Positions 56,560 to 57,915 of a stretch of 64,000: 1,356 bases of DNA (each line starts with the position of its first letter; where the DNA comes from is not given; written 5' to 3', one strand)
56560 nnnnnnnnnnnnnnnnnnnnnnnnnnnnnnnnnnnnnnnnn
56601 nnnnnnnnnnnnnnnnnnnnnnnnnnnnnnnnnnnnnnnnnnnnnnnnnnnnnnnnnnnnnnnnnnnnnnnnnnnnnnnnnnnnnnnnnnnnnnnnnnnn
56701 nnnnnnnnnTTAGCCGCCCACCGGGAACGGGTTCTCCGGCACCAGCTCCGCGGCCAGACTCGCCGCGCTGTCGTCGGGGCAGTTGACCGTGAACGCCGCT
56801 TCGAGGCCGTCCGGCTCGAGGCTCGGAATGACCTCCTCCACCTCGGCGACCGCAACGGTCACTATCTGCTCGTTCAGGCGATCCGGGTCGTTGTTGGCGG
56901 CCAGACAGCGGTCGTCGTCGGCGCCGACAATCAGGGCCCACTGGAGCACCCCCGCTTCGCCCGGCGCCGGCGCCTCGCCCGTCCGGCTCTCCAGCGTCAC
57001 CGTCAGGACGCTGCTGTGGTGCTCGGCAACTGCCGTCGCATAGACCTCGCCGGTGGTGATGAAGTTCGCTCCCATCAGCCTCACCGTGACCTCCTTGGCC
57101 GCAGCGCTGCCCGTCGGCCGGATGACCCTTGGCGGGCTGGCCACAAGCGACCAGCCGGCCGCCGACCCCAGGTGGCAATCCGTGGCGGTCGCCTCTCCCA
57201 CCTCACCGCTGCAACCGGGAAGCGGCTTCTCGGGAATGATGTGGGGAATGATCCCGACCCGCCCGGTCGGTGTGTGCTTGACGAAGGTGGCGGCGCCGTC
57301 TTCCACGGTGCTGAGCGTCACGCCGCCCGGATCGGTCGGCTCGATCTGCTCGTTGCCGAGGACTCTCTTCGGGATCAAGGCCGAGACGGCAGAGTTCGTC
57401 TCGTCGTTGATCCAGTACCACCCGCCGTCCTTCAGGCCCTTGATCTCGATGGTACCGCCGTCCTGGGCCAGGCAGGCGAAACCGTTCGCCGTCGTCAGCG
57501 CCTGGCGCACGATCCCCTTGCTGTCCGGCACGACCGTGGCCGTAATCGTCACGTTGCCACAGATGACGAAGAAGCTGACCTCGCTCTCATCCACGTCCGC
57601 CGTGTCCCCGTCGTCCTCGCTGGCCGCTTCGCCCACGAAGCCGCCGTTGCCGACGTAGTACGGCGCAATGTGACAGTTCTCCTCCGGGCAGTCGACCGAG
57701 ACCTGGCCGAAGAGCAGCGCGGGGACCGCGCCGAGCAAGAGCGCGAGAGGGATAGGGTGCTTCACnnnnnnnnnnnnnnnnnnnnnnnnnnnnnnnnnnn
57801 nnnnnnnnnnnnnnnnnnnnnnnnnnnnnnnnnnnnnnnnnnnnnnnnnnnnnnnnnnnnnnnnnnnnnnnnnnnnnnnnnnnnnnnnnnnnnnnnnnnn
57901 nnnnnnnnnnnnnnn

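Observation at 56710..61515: Array of four paralogous secreted proteins with 8 conserved cysteines: candidate undescribed surface-structure system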

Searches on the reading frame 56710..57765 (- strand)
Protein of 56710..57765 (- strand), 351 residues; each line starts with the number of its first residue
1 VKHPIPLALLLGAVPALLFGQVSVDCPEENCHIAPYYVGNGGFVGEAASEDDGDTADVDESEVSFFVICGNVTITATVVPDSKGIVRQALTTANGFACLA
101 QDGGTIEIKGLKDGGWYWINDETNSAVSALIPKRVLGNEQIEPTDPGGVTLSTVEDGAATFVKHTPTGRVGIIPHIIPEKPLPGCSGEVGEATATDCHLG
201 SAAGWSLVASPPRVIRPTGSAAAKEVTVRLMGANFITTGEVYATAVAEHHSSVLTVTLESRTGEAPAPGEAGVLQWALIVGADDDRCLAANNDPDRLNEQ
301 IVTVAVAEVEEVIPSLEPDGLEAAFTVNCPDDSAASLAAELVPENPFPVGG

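Call 3: search_protein_families(library=pfam, proteins=[window:56710-57765:-], max_evalue=1)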
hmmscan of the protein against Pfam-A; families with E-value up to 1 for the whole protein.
window:56710-57765:- (351 aa): 1 family
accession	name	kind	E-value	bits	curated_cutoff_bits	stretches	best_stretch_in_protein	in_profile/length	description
PF23478.1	YKL104W-A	-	0.14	12.8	27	0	205-264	21-78/84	YKL104W-A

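Call 4: search_protein_families(library=ncbifam, proteins=[window:56710-57765:-], max_evalue=1)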
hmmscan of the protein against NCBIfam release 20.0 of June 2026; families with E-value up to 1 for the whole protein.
window:56710-57765:- (351 aa): 0 families

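Call 8: find_homologous_proteins(query=window:56710-57765:-, max_evalue=0.001)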
Query window:56710-57765:- (351 aa): 148 proteins with E <= 0.001 among 8000 candidates; the best 120 are listed.
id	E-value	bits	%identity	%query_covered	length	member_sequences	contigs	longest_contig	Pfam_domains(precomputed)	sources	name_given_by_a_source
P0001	3.8e-230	781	100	100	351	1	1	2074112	-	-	-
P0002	6.3e-205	699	89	100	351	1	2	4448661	-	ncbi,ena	-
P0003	1.9e-165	569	74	99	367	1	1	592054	-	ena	-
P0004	4.3e-158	544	71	100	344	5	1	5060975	-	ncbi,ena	-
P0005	1.4e-152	526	69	99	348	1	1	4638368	-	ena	-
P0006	7.2e-148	511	69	99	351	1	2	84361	-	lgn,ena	-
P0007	8.6e-147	507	66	100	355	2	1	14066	-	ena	-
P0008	2.9e-137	476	64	99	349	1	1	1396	-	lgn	-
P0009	2.2e-136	473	62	100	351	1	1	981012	-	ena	-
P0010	8.0e-136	471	66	99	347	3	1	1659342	-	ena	-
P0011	2.7e-135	470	65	99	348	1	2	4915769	-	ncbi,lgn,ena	-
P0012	6.2e-135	468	66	99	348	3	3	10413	-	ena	-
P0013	7.8e-134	465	65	99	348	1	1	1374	-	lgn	-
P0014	3.6e-132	459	65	99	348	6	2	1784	-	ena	-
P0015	1.2e-131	457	65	99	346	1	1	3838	-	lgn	-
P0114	4.0e-51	193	37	98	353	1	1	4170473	-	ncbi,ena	-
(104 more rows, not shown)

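Call 15: find_encoding_contigs(protein=P0004, flank=10000, max_places=2)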
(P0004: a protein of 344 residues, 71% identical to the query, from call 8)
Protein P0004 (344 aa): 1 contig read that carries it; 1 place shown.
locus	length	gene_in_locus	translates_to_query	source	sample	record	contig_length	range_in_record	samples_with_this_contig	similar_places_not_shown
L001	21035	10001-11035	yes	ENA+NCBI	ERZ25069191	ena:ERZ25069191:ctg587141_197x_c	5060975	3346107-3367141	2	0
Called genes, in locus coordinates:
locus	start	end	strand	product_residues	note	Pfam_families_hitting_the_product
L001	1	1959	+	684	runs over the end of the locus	PF20434:BD-FAE, PF00326:Peptidase_S9, PF01738:DLH, PF07859:Abhydrolase_3 (weak)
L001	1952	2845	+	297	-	PF07804:HipA_C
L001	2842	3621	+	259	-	PF08797:HIRAN (faint)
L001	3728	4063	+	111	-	PF14864:Alkyl_sulf_C (weak), PF02036:SCP2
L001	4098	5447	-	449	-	PF13620:CarboxypepD_reg (faint)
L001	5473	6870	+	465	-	PF09994:T6SS_Tle1-like_cat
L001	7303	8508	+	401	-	-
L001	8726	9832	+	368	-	-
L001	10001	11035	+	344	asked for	-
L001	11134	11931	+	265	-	PF01061:ABC2_membrane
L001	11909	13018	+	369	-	PF00535:Glycos_transf_2, PF13641:Glyco_tranf_2_3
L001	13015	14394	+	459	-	-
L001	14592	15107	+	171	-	PF01661:Macro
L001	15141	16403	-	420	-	PF01676:Metalloenzyme, PF10143:PhosphMutase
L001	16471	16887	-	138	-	-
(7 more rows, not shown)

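Call 16: find_encoding_contigs(protein=P0114, flank=10000, max_places=2)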
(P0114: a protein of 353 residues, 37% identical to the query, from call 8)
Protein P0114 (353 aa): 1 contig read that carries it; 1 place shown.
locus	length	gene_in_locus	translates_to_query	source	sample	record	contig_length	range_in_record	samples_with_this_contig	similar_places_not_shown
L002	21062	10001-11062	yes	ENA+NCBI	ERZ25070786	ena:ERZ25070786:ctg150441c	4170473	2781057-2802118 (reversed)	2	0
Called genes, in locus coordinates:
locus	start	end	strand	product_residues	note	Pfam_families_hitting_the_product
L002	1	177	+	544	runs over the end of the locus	-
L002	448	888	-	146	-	PF19649:DUF6152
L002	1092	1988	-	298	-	-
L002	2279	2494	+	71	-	-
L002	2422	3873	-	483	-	-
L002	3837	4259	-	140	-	PF03551:PadR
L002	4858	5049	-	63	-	-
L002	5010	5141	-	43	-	-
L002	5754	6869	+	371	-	-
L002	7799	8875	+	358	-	-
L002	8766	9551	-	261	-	-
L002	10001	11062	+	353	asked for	-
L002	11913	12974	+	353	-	-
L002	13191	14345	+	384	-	PF13506:Glyco_transf_21, PF00535:Glycos_transf_2, PF13641:Glyco_tranf_2_3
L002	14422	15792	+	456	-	PF13727:CoA_binding_3 (weak), PF02397:Bac_transf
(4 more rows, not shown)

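Call 21: predict_structure(alignment_id=A2)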
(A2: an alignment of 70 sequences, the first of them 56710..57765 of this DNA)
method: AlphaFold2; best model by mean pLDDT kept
length: 351 residues; sequences in the alignment: 70
mean_pLDDT: 87.4   pTM: 0.60
mean pLDDT of the five models: 87.4, 85.2, 85.2, 84.5, 82.2
residues with pLDDT >= 90: 240; 70-90: 65; 50-70: 20; < 50: 26
segments of 3 or more residues with pLDDT < 50: 1-21
pLDDT, mean of each block of 10 residues (from residue 1): 40 42 74 95 94 79 94 94 96 94 93 96 93 89 93 91 94 85 89 91 96 94 97 96 96 93 96 97 91 89 97 96 96 58 54 34
secondary structure, 60 per line:
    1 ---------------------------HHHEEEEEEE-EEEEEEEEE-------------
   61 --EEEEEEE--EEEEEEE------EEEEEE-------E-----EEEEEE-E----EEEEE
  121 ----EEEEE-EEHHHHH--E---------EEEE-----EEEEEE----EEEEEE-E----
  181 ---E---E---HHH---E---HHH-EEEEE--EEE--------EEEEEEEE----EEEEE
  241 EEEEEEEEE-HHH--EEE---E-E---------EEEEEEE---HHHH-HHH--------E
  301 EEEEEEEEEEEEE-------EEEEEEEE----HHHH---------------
elements in order: E31-37 E39-47 E63-69 E72-78 E85-90 E104-109 E116-120 E125-129 H133-137 E150-153 E159-164 E169-174 E206-210 E213-215 E224-231 E236-249 E256-258 E274-280 H284-287 E300-313 E321-328 H333-336

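Call 25: fold_search(model_id=the predicted structure, library=pdb)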
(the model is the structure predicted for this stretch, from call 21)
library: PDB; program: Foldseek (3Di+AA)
matches with E <= 10: 1838; with E <= 0.001: 5
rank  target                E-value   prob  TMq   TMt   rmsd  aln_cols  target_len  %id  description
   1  9ijj_O                1.9e-04  0.97  0.21  0.07  17.2       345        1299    8  In situ structure of the central apparatus in mouse sperm axoneme. (released 2025-06-04)
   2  7s64_A                6.8e-04  0.94  0.21  0.07  21.1       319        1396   10  Intermediate-form oocyte/egg Alpha-2-Macroglobulin (A2Moo) tetramer (released 2022-01-05)
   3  9fyn                  8.0e-04  0.85  0.20  0.11  21.0       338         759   10  Lacto-N-biosidase from Trueperella pyogenes (released 2024-10-09)
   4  6ffj_A                8.9e-04  0.84  0.18  0.25  24.4       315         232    7  Anti-tumor antibody 14F7-derived single chain fragment variable (scFv) (released 2018-08-15)
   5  9ijj_4J               1.0e-03  0.44  0.16  0.10  19.8       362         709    8  In situ structure of the central apparatus in mouse sperm axoneme. (released 2025-06-04)
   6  8u01                  1.1e-03  0.60  0.14  0.07  22.0       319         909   10  Crystal Structure of the Glycoside Hydrolase Family 2 TIM Barrel-domain Containing Protein from Phocaeicola plebeius (released 2023-09-27)
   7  7k75_I                1.2e-03  0.82  0.19  0.27  19.8       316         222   11  Crystal structure of MAD2-6 IgA Fab in complex with PfCSP N-terminal peptide. (released 2021-06-23)
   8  7u9w_H                1.4e-03  0.77  0.16  0.23  21.9       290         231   10  Pfs230 D1 domain in complex with 230AS-88 (released 2023-02-15)
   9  9gry_B                1.5e-03  0.77  0.19  0.25  23.6       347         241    9  Cryo-EM structure of human SLC35B1-Q113F variant with AMP-PNP (released 2025-05-21)
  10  6vuo_B                1.9e-03  0.75  0.17  0.23  16.7       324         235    9  Reverse Transcriptase Diabody with S82bC/R83T Mutation (released 2021-02-17)
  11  9hcj_10               1.9e-03  0.75  0.19  0.05  21.9       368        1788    9  D. discoideum nuclear pore complex (released 2024-12-25)
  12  3uzv_B                1.9e-03  0.60  0.16  0.23  23.1       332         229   10  Crystal structure of the dengue virus serotype 2 envelope protein domain III in complex with the variable domains of M (released 2012-02-22)
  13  3ije_A                1.9e-03  0.51  0.18  0.08  20.4       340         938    9  Crystal structure of the complete integrin alhaVbeta3 ectodomain plus an Alpha/beta transmembrane fragment (released 2009-09-29)
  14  5gs2_D                2.1e-03  0.72  0.18  0.25  17.2       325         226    8  Crystal structure of diabody complex with repebody and MBP (released 2016-10-12)
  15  5xov_H                2.1e-03  0.41  0.15  0.19  19.5       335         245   10  Crystal structure of peptide-HLA-A24 bound to S19-2 V-delta/V-beta TCR (released 2017-06-14)
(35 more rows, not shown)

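Call 27: find_related_loci(query=A4, collection=genome_contigs, flank=10000)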
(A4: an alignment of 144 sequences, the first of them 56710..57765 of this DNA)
Query A4 (351 aa) in genome_contigs; peptide patterns used: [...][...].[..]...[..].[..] (x = any residue, [..] = any of these).
151 stretches matched a pattern; 127 encode a relative of the query (tblastn E <= 1e-3); the best 80 are kept; 73 distinct loci.
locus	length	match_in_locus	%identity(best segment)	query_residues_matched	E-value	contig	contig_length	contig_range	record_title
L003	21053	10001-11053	88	1-351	0e+0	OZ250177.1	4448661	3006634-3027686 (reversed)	MAG: Candidatus Multivorans sp. isolate 36e5008e-f582-4c91-8c3b-5baff8031e1a genome assembly, chromosome: 1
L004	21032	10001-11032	71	1-351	5e-163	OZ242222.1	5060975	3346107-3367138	MAG: Candidatus Multivorans sp. isolate 294fb325-5f7d-45f9-a7ea-d7aadbeafeef genome assembly, chromosome: 1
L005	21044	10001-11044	70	1-349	5e-163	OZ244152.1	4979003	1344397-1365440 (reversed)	MAG: Candidatus Multivorans sp. isolate afea6ae8-3198-4470-b6a0-f74c278aea2c genome assembly, chromosome: 1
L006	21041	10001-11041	65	1-349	1e-141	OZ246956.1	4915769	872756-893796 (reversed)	MAG: Thermoanaerobaculia bacterium isolate 44e70480-f7af-46fd-94ad-8fb40e9277de genome assembly, chromosome: 1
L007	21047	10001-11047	65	1-349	1e-135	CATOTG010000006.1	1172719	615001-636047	MAG: uncultured Thermoanaerobaculia bacterium isolate 2de50437-b26d-4e32-99b7-ac34be852a58 genome assembly, contig: cont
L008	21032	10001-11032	58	1-349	1e-128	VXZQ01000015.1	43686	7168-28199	MAG: Holophagales bacterium isolate SB0670_bin_39 NODE_494_length_43686_cov_56.277853, whole genome shotgun sequence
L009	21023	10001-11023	56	1-349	1e-122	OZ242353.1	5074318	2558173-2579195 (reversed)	MAG: Candidatus Multivorans sp. isolate c55290c9-873c-4a20-8066-ae299be9a5bf genome assembly, chromosome: 1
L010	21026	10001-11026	57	1-349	2e-121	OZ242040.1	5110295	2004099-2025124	MAG: Candidatus Multivorans sp. isolate cd603fe2-36ea-45dd-b21b-4d1cbeb73145 genome assembly, chromosome: 1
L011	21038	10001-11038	59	1-349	2e-119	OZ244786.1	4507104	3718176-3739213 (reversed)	MAG: Candidatus Multivorans sp. isolate 506956bb-d3ba-4b36-a8b3-9439da49a84d genome assembly, chromosome: 1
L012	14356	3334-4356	54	1-349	5e-119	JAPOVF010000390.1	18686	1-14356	MAG: Acidobacteria bacterium isolate COS1_bin_13 NODE_882_length_18686_cov_147.693, whole genome shotgun sequence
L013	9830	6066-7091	56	1-349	3e-118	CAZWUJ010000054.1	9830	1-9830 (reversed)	MAG TPA_asm: uncultured Vicinamibacteraceae bacterium isolate SRP109090_co1_49 genome assembly, contig: NODE_10507_lengt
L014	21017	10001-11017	56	3-349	2e-116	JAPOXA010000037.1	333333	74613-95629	MAG: Acidobacteria bacterium isolate COS3_bin_14 NODE_12_length_333333_cov_59.3466, whole genome shotgun sequence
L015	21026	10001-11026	54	1-348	2e-115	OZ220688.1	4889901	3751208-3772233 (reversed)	MAG: Thermoanaerobaculia bacterium isolate 17c936d4-adfa-4882-ba3e-7fd0bc385902 genome assembly, chromosome: 1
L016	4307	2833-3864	56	1-349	1e-114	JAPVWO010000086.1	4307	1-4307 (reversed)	MAG: Candidatus Multivorans thiocomprendens isolate r_rhhh15 Seq86, whole genome shotgun sequence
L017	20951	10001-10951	55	25-349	2e-113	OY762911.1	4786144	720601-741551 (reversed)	MAG: Thermoanaerobaculia bacterium isolate 14c23368-4dca-4d55-9b94-f295180eceef genome assembly, chromosome: 1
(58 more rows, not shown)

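Call 34: search_protein_representatives(alignment_id=A4)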
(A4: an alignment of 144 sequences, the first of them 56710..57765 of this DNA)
Query: 144 sequences, 361 profile positions. Proteins with E-value up to 0.001 (for the whole library): 268; up to 1e-10: 235; up to 1e-30: 165. The best 150 are listed.
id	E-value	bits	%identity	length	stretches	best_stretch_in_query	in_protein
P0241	3.5e-134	464.1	-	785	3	22-358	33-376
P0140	3.5e-128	444.4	-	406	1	3-360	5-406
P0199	2.9e-123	428.2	-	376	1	1-361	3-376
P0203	5.3e-119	414.2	-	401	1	2-360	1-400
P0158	1.5e-118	412.7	-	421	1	1-360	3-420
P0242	2.6e-117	408.6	-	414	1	1-360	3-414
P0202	4.2e-117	407.9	-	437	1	6-360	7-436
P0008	3.4e-114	398.3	-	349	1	2-360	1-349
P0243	4.2e-112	391.5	-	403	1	2-359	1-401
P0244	1.3e-110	386.6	-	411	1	2-358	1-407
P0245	1.9e-106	372.9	-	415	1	1-361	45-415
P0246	2.8e-106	372.3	-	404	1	2-360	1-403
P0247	1.6e-105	369.8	-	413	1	2-358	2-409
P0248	8.7e-105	367.4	-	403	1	5-360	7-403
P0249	1.1e-104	367.1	-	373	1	1-360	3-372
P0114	3.5e-88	312.8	-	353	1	2-360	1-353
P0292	8.6e-78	278.6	-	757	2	20-352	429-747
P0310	9.2e-66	239.0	-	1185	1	29-346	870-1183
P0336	9.7e-47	176.4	-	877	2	29-168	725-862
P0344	6.3e-43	163.9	-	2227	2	24-164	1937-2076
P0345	4.0e-42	161.3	-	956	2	28-164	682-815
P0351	4.1e-40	154.7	-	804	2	18-164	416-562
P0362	1.1e-37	146.7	-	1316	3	23-204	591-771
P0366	6.2e-37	144.2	-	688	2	29-168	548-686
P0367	7.4e-37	143.9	-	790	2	28-164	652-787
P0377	1.6e-35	139.5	-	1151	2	31-169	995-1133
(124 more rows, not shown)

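Call 35: search_protein_families(library=pfam, proteins=[P0336, P0344, P0345, P0351, P0362, P0366, P0367, P0377, P0310], max_evalue=0.001)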
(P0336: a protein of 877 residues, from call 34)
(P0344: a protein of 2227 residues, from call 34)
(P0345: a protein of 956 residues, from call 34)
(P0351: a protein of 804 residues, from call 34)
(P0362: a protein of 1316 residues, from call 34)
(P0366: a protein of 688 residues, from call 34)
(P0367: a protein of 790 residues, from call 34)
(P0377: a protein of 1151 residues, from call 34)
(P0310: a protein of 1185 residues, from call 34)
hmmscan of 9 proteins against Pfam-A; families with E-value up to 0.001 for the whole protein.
P0336 (877 aa): 3 families
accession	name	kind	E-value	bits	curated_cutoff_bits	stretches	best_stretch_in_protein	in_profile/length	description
PF00082.27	Peptidase_S8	-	3.3e-35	122.2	21.8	1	3-256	6-278/288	Subtilase family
PF01483.27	P_proprotein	-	3.5e-08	33.9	21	1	338-435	1-85/86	Proprotein convertase P-domain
PF05345.18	He_PIG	-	6.8e-08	33.3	24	1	481-565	4-95/96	Putative Ig domain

P0344 (2227 aa): 10 families
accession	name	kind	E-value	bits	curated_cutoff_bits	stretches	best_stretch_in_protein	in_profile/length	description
PF00041.27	fn3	-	7.7e-48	161.1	25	4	423-499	12-80/84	Fibronectin type III domain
PF00028.23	Cadherin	-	2.3e-31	108.5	28.8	3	317-402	2-92/93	Cadherin domain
PF00082.27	Peptidase_S8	-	7e-29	101.5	21.8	1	1436-1712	1-288/288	Subtilase family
PF16656.11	Pur_ac_phosph_N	-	1.7e-23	83.5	30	1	419-504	8-93/93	Purple acid Phosphatase, N-terminal domain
PF25059.1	FN3_DSCAM-DSCAML_C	-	1.6e-21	76.9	39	1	431-495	10-72/89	DSCAM/DSCAML C-terminal Fn3-like domain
PF01108.23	Tissue_fac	-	3.9e-07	30.3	27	0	431-496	41-107/107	Tissue factor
PF25374.1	Cadherin_FAT4_N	-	2.1e-05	25.2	35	0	339-384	22-66/85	FAT4-like, N-terminal cadherin-like domain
PF01483.27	P_proprotein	-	0.00014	22.4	21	1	1771-1855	4-84/86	Proprotein convertase P-domain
PF00801.26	PKD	-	0.00037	20.9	23.5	0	529-601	11-78/80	PKD domain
PF21605.3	CRLF2-like_D2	-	0.00058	20.3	27.3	0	444-492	30-74/94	Cytokine receptor-like factor 2-like, D2 domain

P0345 (956 aa): 1 family
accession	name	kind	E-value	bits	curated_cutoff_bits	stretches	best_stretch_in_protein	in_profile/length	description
PF13583.11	Reprolysin_4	-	7.9e-05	22.8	22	1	321-363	127-163/203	Metallo-peptidase family M12B Reprolysin-like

P0351 (804 aa): 2 families
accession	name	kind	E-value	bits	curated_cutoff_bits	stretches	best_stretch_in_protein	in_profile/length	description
PF03781.23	FGE-sulfatase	-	9.6e-105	350.3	23.3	2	572-800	2-255/255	Sulfatase-modifying factor enzyme 1-like domain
PF17994.7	Glft2_N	-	0.00079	19.8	26.1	0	481-506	102-123/140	Galactofuranosyltransferase 2 N-terminal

P0362 (1316 aa): 6 families
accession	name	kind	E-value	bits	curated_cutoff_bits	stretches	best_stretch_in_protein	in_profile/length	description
PF12799.13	LRR_4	-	3.6e-18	65.6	27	3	128-165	1-41/44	Leucine Rich repeats (2 copies)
PF13855.12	LRR_8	-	3.8e-17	62.2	27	2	129-188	2-61/61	Leucine rich repeat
PF03160.20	Calx-beta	-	2.6e-15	56.9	27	1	450-563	6-119/119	Calx-beta domain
PF00560.39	LRR_1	-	1.5e-14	51.4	20.6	0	271-292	2-23/23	Leucine Rich Repeat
PF23598.1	LRR_14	-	3.7e-09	36.2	40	1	120-281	14-179/353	Leucine-rich repeat region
PF25019.1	LRR_R13L1-DRL21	-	8.1e-05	23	27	0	212-253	82-125/127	R13L1/DRL21 LRRs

P0366 (688 aa): 2 families
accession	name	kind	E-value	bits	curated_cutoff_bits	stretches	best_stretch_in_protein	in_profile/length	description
PF00413.30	Peptidase_M10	-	1.7e-12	48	24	1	338-395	100-158/159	Matrixin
PF13583.11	Reprolysin_4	-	0.00012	22.2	22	1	332-390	125-169/203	Metallo-peptidase family M12B Reprolysin-like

P0367 (790 aa): 1 family
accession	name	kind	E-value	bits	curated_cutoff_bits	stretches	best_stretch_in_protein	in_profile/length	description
PF00413.30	Peptidase_M10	-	5.5e-10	39.8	24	1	431-490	98-159/159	Matrixin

P0377 (1151 aa): 2 families
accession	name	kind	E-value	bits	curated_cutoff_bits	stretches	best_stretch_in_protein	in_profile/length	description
PF00082.27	Peptidase_S8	-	1.7e-39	136.3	21.8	1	259-545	1-281/288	Subtilase family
PF01483.27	P_proprotein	-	5.6e-11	42.8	21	1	663-698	1-36/86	Proprotein convertase P-domain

P0310 (1185 aa): 3 families
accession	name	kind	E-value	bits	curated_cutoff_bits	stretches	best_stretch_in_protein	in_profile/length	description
PF00932.25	LTD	-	5.2e-15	56.2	34.3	1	28-131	6-100/109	Lamin Tail Domain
PF03372.29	Exo_endo_phos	-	3.9e-09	37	24.5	1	474-754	7-225/225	Endonuclease/Exonuclease/phosphatase family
PF00041.27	fn3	-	2.6e-08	34.4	25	1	769-853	1-81/84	Fibronectin type III domain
